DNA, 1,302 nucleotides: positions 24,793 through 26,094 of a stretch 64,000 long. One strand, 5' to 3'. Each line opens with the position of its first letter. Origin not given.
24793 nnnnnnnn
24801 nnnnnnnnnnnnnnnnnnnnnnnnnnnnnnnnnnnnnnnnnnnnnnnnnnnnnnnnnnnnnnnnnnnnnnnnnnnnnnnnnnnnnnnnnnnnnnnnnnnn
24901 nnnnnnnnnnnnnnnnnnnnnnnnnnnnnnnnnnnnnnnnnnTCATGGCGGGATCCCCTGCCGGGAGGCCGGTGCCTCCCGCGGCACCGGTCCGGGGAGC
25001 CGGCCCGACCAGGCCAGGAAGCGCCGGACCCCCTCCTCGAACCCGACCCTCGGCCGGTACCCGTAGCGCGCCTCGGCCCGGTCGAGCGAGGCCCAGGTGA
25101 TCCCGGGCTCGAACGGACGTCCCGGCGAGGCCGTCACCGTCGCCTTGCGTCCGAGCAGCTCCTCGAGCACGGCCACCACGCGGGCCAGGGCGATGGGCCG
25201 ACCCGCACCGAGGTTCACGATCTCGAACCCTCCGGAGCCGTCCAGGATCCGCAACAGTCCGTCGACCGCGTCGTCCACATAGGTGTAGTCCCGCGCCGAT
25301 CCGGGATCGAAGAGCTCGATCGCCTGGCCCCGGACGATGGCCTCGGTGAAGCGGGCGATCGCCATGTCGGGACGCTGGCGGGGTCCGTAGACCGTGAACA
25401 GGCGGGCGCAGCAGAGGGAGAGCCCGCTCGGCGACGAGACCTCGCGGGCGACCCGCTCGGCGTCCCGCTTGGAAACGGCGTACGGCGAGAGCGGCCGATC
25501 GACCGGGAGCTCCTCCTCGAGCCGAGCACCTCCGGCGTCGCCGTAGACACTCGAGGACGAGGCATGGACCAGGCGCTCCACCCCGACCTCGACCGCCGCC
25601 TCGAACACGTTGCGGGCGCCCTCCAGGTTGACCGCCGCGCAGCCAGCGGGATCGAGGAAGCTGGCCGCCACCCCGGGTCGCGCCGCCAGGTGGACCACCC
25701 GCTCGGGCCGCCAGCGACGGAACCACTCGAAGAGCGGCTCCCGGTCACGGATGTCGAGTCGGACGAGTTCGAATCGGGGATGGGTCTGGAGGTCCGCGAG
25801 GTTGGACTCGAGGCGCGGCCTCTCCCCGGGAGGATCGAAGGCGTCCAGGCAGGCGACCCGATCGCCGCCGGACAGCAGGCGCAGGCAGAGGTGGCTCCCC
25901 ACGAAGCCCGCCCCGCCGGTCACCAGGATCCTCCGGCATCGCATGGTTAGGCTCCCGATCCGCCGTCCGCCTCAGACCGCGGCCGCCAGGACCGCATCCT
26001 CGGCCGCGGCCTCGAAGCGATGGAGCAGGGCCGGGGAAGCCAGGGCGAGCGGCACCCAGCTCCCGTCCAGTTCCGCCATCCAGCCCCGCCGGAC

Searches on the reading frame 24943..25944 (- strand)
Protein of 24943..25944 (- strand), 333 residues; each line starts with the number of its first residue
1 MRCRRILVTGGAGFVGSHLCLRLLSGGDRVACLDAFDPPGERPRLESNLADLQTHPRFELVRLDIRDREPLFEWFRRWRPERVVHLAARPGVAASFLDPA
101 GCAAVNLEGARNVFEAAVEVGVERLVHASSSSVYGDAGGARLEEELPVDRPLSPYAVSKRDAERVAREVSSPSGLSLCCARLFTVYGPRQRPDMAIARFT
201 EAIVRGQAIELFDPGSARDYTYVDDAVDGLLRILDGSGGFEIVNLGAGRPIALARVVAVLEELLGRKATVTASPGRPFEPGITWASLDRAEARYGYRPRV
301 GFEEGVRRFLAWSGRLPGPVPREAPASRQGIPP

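Call 24: search_protein_families(library=pfam, proteins=[window:24943-25944:-], max_evalue=0.00001)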
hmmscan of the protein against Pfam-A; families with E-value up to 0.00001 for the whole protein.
window:24943-25944:- (333 aa): 7 families
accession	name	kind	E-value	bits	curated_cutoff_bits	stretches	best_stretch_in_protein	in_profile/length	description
PF01370.27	Epimerase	-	2.3e-55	188.1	20.9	1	6-246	1-240/240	NAD dependent epimerase/dehydratase family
PF16363.11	GDP_Man_Dehyd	-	3.2e-51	175.2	27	1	7-308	1-331/332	GDP-mannose 4,6 dehydratase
PF01073.25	3Beta_HSD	-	2e-20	73.4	22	1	7-225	1-220/280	3-beta hydroxysteroid dehydrogenase/isomerase family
PF02719.21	Polysacc_synt_2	-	9.7e-14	51.7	20.2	1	6-267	1-250/293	Polysaccharide biosynthesis protein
PF04321.23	RmlD_sub_bind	-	5.2e-13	49.1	27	1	5-213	2-177/287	RmlD substrate binding domain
PF07993.18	NAD_binding_4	-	7.7e-08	32.2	20.1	0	83-191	92-210/258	Male sterility protein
PF13460.12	NAD_binding_10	-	7.5e-07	29.6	27.2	1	10-168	1-133/184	NAD(P)H-binding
